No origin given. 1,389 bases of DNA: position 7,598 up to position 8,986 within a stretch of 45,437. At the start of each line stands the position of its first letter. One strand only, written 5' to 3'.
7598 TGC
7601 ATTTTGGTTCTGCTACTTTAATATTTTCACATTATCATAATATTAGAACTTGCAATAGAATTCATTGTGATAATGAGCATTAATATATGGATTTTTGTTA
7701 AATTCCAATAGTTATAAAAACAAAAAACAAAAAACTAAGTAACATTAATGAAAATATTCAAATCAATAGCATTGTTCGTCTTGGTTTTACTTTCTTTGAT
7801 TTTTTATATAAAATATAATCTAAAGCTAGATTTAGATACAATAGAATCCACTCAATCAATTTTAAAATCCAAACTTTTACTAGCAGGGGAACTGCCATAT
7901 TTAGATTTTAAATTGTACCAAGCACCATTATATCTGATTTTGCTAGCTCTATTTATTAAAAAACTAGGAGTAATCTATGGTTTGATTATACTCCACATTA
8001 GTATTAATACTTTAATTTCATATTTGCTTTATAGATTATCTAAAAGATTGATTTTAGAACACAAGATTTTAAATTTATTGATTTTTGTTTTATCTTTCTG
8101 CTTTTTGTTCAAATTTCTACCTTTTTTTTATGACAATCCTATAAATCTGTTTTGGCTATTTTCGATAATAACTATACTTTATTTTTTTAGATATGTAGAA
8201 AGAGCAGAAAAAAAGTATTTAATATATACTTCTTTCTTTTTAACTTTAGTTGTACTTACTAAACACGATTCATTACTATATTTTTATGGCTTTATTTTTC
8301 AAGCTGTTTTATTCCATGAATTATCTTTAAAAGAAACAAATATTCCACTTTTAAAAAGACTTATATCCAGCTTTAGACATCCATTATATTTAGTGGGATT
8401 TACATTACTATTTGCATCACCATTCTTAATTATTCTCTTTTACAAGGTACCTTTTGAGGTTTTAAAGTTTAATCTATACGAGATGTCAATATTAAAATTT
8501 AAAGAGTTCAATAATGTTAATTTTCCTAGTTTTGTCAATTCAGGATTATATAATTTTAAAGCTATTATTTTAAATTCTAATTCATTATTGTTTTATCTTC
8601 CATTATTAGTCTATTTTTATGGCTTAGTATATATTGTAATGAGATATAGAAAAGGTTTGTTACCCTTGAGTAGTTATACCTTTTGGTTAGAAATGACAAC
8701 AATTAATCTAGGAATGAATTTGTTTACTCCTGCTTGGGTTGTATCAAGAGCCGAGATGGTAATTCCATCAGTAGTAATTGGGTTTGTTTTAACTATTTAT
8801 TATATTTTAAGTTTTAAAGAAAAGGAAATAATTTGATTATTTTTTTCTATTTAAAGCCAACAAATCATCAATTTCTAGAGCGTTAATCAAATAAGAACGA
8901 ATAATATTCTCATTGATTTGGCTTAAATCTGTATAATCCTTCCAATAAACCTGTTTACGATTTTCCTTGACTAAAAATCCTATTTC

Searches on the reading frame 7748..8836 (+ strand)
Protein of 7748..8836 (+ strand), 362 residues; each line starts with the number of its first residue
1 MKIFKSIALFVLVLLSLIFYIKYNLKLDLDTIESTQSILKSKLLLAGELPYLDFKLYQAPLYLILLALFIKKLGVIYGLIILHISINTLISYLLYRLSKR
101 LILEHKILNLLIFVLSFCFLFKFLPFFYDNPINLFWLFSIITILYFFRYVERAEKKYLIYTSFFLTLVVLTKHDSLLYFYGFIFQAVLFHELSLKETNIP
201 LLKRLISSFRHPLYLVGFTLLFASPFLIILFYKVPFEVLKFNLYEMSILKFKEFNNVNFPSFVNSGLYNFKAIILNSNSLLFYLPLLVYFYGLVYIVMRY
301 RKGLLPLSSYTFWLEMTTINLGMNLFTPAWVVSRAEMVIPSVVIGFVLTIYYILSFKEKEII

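Call 26: search_protein_families(library=pfam, proteins=[window:7748-8836:+], max_evalue=0.001)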
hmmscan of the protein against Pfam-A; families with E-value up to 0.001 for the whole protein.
window:7748-8836:+ (362 aa): 1 family
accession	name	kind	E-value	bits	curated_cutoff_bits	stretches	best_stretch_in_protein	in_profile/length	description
PF13231.12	PMT_2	-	0.00022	21.9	26.1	1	66-200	10-143/160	Dolichyl-phosphate-mannose-protein mannosyltransferase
